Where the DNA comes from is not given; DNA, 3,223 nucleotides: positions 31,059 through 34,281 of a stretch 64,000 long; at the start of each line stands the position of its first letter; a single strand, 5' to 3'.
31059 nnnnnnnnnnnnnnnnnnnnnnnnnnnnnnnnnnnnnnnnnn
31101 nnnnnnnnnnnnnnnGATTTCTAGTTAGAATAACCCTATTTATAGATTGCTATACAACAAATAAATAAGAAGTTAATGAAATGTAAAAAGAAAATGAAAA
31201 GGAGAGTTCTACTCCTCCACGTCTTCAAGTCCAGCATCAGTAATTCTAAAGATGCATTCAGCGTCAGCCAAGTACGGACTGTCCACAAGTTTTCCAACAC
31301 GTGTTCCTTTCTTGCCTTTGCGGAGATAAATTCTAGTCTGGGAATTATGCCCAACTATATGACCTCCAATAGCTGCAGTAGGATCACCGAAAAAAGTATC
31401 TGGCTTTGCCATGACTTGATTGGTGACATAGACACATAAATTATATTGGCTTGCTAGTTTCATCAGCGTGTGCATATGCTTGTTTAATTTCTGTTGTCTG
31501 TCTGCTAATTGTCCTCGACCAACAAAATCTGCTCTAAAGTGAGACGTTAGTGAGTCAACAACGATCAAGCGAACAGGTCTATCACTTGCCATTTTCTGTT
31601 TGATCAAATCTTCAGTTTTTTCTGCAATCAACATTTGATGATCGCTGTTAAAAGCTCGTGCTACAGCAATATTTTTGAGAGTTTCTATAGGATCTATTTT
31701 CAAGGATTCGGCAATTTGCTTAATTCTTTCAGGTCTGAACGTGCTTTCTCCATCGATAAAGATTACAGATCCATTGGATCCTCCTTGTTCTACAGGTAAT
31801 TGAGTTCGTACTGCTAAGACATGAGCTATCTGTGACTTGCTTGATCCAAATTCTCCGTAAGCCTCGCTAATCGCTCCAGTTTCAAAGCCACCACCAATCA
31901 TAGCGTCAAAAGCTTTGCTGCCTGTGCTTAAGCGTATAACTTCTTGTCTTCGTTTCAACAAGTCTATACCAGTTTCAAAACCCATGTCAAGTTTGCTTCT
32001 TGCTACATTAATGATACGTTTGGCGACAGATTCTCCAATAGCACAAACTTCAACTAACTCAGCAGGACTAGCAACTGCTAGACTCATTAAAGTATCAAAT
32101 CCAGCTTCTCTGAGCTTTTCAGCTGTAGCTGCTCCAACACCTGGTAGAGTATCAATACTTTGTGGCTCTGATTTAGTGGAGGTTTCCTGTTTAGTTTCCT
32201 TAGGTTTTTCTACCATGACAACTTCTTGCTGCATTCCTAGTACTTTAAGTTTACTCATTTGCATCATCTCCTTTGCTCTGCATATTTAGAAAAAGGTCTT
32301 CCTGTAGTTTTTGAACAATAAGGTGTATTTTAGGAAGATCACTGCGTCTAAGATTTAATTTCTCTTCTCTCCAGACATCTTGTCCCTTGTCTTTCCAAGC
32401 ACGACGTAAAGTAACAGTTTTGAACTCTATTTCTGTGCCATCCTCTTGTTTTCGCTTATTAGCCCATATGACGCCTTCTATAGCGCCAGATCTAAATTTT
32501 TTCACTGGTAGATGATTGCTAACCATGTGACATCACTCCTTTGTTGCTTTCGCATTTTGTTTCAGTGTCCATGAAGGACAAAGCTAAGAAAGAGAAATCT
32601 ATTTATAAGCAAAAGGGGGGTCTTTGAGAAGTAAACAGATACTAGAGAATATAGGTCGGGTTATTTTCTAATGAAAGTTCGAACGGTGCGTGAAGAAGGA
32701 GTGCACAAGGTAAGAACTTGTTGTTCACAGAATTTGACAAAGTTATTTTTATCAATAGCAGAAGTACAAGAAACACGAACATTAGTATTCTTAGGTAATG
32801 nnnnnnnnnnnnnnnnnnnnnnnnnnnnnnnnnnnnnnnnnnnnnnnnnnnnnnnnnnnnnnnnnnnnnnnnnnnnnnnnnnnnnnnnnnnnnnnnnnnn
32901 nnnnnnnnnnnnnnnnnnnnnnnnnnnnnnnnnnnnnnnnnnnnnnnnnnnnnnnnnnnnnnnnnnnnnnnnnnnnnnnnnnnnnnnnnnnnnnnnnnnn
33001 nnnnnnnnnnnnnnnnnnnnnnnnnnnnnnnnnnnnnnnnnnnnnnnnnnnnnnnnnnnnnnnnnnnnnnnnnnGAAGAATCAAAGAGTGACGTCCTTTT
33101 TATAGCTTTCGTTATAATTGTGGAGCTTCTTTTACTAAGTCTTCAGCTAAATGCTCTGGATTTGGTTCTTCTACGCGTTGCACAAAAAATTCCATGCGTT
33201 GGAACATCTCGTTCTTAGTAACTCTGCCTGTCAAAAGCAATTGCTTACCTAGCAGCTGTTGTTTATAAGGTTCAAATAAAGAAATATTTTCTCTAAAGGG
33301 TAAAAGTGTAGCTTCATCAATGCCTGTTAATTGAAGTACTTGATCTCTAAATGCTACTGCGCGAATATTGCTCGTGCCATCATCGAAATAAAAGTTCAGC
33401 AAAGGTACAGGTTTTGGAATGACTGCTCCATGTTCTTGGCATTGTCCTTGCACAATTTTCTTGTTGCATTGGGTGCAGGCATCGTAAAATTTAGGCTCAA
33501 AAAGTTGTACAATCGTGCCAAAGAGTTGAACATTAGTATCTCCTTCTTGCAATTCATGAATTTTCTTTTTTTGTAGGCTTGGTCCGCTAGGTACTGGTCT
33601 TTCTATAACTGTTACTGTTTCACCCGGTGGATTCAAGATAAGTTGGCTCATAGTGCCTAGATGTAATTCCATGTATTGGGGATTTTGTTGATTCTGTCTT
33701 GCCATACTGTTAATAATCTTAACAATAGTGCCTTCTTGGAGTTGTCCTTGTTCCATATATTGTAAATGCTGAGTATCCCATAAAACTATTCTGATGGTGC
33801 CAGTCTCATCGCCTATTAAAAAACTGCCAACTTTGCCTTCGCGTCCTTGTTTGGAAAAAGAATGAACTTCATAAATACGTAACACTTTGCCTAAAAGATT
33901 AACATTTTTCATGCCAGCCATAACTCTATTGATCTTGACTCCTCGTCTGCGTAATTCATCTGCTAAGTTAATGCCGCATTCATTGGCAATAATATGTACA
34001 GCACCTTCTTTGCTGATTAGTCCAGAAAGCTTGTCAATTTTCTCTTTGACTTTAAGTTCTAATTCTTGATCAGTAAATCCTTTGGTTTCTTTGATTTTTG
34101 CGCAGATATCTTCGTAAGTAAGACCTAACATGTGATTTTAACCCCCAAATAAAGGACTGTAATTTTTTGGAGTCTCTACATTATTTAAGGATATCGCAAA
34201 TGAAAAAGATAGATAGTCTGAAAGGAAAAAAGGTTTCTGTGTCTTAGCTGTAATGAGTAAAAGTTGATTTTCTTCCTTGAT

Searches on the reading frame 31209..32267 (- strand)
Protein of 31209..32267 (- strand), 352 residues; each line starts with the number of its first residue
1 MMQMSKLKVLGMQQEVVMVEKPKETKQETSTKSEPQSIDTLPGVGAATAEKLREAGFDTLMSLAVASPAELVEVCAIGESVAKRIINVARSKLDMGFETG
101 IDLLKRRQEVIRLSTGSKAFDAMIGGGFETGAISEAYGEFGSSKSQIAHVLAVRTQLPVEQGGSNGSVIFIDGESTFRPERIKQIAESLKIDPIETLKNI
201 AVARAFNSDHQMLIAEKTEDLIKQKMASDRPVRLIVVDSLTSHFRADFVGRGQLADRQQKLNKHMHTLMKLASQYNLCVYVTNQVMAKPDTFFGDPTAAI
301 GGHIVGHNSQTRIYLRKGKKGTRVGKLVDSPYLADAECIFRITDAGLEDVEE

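Call 8: search_protein_families(library=pfam, proteins=[window:31209-32267:-], max_evalue=0.01)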
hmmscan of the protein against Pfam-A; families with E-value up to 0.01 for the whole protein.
window:31209-32267:- (352 aa): 10 families
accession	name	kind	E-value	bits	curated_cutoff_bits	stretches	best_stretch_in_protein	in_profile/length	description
PF08423.17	Rad51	-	1.9e-90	302.9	22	1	106-349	1-243/244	Rad51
PF14520.12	HHH_5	-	1.1e-10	42.2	27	1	39-90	5-56/57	Helix-hairpin-helix domain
PF00154.27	RecA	-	1.4e-10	41.6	27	1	105-320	25-223/262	recA bacterial DNA recombination protein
PF12826.13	HHH_2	-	5.2e-06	27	27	1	41-87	8-53/64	Helix-hairpin-helix motif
PF06745.19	ATPase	-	8.2e-05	22.5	26.6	1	114-255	2-145/231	KaiC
PF11731.14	Cdd1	-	0.00043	20.9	25.5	1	35-74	5-44/86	Pathogenicity locus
PF21999.2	IMS_HHH_1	-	0.00051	20.9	27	1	40-71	2-33/53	DNA polymerase-iota, thumb domain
PF00633.29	HHH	-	0.00051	20.2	24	0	38-54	13-29/30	Helix-hairpin-helix motif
PF13481.12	AAA_25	-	0.00052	20.1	27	1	123-247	25-159/195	AAA domain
PF10391.15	DNA_pol_lambd_f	-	0.0035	17.6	29.8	0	43-78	8-43/51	Fingers domain of DNA polymerase lambda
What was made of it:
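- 31209..32526 (-): The operon driven by copy 2: a 91-aa beta-beta-beta-beta-alpha protein (32251-32526) and radA (31209-32267). Rad51 Pfam 1.9e-90 (call 8).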

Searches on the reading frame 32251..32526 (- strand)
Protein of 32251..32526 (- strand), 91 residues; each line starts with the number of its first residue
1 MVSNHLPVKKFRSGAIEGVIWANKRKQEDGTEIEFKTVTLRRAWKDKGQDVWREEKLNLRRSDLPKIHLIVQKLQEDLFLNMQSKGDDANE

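Call 8: search_protein_families(library=pfam, proteins=[window:32251-32526:-], max_evalue=0.01)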
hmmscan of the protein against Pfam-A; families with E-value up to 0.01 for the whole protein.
window:32251-32526:- (91 aa): 0 families

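Call 10: search_protein_families(library=ncbifam, proteins=[window:32251-32526:-], max_evalue=0.01)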
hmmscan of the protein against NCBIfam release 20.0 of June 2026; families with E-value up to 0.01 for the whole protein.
window:32251-32526:- (91 aa): 0 families

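Call 13: find_homologous_proteins(query=window:32251-32526:-)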
Query window:32251-32526:- (91 aa): 16 proteins with E <= 0.001 among 16 candidates.
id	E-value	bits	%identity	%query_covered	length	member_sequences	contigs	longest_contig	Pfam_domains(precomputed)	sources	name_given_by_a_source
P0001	6.3e-51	188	99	100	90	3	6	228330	-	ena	-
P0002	1.7e-44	167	86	100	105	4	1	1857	-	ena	-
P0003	1.1e-42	161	82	100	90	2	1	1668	-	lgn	-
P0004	6.5e-42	159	82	100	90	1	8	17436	-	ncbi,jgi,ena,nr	ncbi:MAG TPA: hypothetical protein VJH37_00010 [Candidatus Nanoarchaeia archaeon]|nr:hypothetical pr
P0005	3.5e-41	157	79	100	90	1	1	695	-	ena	-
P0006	1.6e-40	155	79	100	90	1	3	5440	-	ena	-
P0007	1.6e-40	154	79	100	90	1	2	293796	-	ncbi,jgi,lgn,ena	-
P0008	2.0e-40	154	80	100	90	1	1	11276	-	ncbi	-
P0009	2.1e-40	154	80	100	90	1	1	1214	-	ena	-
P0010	2.4e-40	154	80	100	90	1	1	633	-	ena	-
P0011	4.2e-40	153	81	100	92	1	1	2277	-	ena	-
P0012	2.4e-39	151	78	100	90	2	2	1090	-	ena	-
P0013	7.3e-38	146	76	100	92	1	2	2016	-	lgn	-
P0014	8.9e-38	146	77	100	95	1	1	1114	-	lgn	-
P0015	1.1e-30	123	78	79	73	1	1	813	-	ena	-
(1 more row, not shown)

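Call 20: find_encoding_contigs(protein=P0007, flank=10000, max_places=3)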
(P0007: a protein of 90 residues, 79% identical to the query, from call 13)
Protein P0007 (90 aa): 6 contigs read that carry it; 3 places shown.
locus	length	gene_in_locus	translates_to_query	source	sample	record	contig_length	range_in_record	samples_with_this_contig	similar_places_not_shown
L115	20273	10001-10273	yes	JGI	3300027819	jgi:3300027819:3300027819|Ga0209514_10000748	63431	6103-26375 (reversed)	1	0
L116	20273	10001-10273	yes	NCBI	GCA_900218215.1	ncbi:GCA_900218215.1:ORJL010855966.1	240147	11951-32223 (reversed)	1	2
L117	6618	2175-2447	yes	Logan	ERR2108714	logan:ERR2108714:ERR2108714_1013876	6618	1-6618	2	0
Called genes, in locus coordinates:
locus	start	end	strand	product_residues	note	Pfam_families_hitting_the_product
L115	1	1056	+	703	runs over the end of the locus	-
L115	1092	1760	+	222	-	-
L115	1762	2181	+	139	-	-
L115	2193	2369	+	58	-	-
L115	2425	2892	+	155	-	-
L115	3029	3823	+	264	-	-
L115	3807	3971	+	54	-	-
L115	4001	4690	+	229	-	-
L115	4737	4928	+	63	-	-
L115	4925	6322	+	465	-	-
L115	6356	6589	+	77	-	-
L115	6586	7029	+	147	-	-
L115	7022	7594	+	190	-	-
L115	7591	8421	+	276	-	-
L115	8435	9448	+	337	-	PF17244:CDC24_OB3 (faint), PF01336:tRNA_anti-codon (weak)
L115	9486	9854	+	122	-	-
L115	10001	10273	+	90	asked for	-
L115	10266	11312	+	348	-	PF14520:HHH_5, PF12826:HHH_2 (weak), PF00154:RecA_N, PF06745:ATPase (weak), PF08423:Rad51, PF13481:AAA_25 (faint)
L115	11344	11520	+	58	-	-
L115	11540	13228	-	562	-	-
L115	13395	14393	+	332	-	-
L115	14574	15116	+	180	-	-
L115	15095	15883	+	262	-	PF08843:AbiEii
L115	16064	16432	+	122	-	-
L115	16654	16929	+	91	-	PF00736:EF1_GNE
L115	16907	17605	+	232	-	PF11969:DcpS_C, PF01230:HIT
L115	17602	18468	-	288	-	PF01478:Peptidase_A24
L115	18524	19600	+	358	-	PF01266:DAO (faint), PF01494:FAD_binding_3 (weak), PF03486:HI0933_like (faint), PF05834:Lycopene_cycl (faint), PF13450:NAD_binding_8 (weak)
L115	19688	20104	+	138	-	-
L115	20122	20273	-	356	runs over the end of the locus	PF26356:Pelota_N, PF03464:eRF1_2, PF03465:eRF1_3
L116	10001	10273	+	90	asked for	-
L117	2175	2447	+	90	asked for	-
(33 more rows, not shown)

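Call 21: find_encoding_contigs(protein=P0004, flank=10000, max_places=3)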
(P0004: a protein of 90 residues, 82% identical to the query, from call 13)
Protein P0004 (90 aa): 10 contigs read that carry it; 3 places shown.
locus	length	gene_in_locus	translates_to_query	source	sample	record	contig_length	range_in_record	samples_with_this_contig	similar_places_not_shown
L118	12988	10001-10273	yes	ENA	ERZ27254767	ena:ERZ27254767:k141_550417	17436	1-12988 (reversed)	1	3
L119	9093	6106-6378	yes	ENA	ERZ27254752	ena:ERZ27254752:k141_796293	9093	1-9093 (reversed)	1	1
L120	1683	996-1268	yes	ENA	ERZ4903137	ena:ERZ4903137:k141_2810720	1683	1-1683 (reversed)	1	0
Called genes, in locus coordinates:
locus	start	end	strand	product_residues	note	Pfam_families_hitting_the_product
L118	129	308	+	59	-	-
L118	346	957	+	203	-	PF12705:PDDEXK_1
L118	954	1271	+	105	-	-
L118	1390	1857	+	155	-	-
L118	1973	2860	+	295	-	-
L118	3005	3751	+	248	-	-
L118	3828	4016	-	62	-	-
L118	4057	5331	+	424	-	-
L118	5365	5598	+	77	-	-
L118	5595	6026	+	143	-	-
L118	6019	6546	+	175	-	-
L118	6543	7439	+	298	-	-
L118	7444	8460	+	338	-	PF01336:tRNA_anti-codon (weak), PF08646:Rep_fac-A_C (weak)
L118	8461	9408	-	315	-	PF13263:PHP_C (weak)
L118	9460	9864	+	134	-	-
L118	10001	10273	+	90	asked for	-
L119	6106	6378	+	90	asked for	-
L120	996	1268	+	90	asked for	-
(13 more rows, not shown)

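Call 22: find_encoding_contigs(protein=P0008, flank=10000, max_places=2)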
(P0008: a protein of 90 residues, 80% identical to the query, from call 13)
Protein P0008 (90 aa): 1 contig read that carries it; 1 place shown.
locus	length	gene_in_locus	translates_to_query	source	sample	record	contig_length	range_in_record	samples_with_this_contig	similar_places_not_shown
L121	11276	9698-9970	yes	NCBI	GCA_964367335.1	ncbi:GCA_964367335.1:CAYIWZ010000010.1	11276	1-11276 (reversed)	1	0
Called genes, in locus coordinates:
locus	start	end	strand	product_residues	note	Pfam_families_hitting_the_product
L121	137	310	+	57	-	-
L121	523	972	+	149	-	-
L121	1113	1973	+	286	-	-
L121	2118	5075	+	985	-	-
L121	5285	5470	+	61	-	-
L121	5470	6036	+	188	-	-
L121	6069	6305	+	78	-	-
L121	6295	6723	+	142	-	-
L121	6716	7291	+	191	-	-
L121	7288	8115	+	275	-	-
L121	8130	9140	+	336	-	PF17244:CDC24_OB3 (weak), PF01336:tRNA_anti-codon (weak), PF08646:Rep_fac-A_C (faint)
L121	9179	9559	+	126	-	-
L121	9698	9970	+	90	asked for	-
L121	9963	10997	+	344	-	PF12826:HHH_2 (weak), PF14520:HHH_5, PF00154:RecA_N, PF08423:Rad51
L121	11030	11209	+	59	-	-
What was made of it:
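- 31209..32526 (-): Synteny is conserved in L115-L121 (calls 20-22).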

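Call 57: search_solved_structures(query=A4, max_evalue=10, show_alignments=1)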
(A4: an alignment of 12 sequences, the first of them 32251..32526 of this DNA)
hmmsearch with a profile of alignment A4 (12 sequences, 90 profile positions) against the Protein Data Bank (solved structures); distinct sequences matched with E-value up to 10: 2.
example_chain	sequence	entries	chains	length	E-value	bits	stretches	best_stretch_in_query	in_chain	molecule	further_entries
2kqr_A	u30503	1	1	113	1.1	12.5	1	26-59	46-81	Asparaginyl-tRNA synthetase, cytoplasmic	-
7vvu_V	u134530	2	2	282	1.2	12.4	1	23-86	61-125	Chromatin modification-related protein YNG2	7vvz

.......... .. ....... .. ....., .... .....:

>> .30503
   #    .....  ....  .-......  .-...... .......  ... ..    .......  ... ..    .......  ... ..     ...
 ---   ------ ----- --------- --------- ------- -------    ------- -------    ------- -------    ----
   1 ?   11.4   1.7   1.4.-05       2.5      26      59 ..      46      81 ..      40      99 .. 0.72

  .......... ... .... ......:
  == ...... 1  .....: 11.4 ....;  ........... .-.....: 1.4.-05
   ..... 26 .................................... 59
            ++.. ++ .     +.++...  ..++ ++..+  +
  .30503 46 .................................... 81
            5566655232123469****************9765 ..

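Call 62: predict_structure(alignment_id=A4)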
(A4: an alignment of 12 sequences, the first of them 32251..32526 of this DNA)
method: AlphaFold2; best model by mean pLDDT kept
length: 91 residues; sequences in the alignment: 12
mean_pLDDT: 82.5   pTM: 0.60
mean pLDDT of the five models: 82.5, 80.6, 68.8, 66.9, 57.1
residues with pLDDT >= 90: 39; 70-90: 35; 50-70: 10; < 50: 7
segments of 3 or more residues with pLDDT < 50: none
pLDDT, mean of each block of 10 residues (from residue 1): 71 93 88 90 91 91 89 82 51 43
secondary structure, 60 per line:
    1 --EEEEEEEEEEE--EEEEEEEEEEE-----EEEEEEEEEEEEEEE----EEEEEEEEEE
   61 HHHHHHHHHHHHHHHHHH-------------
elements in order: E3-13 E16-26 E32-46 E51-60 H61-78
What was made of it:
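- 31209..32526 (-): The structure model has pLDDT 82.5 and four strands plus a helix (call 62).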

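Call 64: fold_search(model_id=the predicted structure, library=pdb)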
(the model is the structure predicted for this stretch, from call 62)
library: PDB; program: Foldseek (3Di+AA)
matches with E <= 10: 963; with E <= 0.001: 0
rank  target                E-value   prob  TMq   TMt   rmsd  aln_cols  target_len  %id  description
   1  3nm7_C                5.8e-02  0.99  0.41  0.48   6.0        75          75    7  Crystal Structure of Borrelia burgdorferi Pur-alpha (released 2010-10-06)
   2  8p0w_J                6.5e-02  1.00  0.51  0.25   6.6        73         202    7  Structure of the human Commander complex COMMD ring (released 2024-03-20)
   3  3hx8_A                1.0e-01  0.96  0.34  0.26   5.0        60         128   12  Crystal structure of putative ketosteroid isomerase (NP_103587.1) from Mesorhizobium loti at 1.45 A resolution (released 2009-07-07)
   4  8f2r_J                1.1e-01  0.99  0.51  0.26   6.5        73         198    7  Human CCC complex (released 2023-05-24)
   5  3nm7_D                1.1e-01  0.97  0.43  0.49   6.0        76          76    6  Crystal Structure of Borrelia burgdorferi Pur-alpha (released 2010-10-06)
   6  9q6a_B                1.3e-01  0.97  0.45  0.22   4.6        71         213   13  Crystal structure of octameric COMMD-like protein MBK5214510 from Flavobacteriaceae bacterium (released 2025-10-01)
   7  3hx8_C                1.7e-01  0.94  0.36  0.28   4.9        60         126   12  Crystal structure of putative ketosteroid isomerase (NP_103587.1) from Mesorhizobium loti at 1.45 A resolution (released 2009-07-07)
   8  6d34_B                2.1e-01  0.94  0.40  0.29   8.1        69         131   14  Apo Crystal Structure of TerC, a Terfestatin Biosynthesis Enzyme (released 2018-06-13)
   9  8p0w_H                2.4e-01  0.99  0.54  0.29   5.2        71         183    7  Structure of the human Commander complex COMMD ring (released 2024-03-20)
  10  6d34_A                2.4e-01  0.90  0.36  0.26   8.5        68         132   16  Apo Crystal Structure of TerC, a Terfestatin Biosynthesis Enzyme (released 2018-06-13)
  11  3hx8_B                2.7e-01  0.90  0.36  0.28   4.8        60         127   12  Crystal structure of putative ketosteroid isomerase (NP_103587.1) from Mesorhizobium loti at 1.45 A resolution (released 2009-07-07)
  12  1usv_F                2.7e-01  0.38  0.31  0.21  14.9       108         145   16  The Structure of the complex between Aha1 and HSP90 (released 2004-01-29)
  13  9b1z_A                2.7e-01  0.25  0.24  0.12  13.0        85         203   10  Crystal structure of ADP-ribose diphosphatase from Klebsiella pneumoniae (Apo) (released 2024-03-27)
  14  9hat_AA               2.7e-01  0.18  0.21  0.16  11.0        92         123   10  pT=3 virus-like particle of ssRNA phage Beihai26 coat protein (released 2024-11-13)
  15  5ien_A                2.8e-01  0.69  0.29  0.23   5.3        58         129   10  Structure of CDL2.2, a computationally designed Vitamin-D3 binder (released 2017-03-01)
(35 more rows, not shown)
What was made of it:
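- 31209..32526 (-): Its best fold matches are Pur-alpha and a T5 PC4 homologue, but all have E>0.05 (call 64).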

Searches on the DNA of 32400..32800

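Call 39: search_rna_families(source=window, start=32400, end=32800, threshold=evalue, max_evalue=10)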
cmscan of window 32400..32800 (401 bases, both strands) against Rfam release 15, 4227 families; matches with E-value up to 10: 1.
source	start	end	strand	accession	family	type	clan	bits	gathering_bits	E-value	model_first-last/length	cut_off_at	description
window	32467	32591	-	RF02986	FuFi-1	Gene; sRNA;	-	10.4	59.6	7.4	1-175/175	no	FuFi-1 RNA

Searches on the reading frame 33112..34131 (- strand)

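Call 8: search_protein_families(library=pfam, proteins=[window:33112-34131:-], max_evalue=0.01)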
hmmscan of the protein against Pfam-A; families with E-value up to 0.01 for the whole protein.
window:33112-34131:- (339 aa): 3 families
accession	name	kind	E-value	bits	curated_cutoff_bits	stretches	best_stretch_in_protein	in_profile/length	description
PF01336.31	tRNA_anti-codon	-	6.5e-10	39.3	27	1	87-145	11-59/75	OB-fold nucleic acid binding domain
PF17244.8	CDC24_OB3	-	3.1e-07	30.9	25.4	1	73-155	5-89/216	Cell division control protein 24, OB domain 3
PF08646.16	Rep_fac-A_C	-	3.6e-05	24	28.5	1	212-322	14-136/146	Replication factor-A C terminal domain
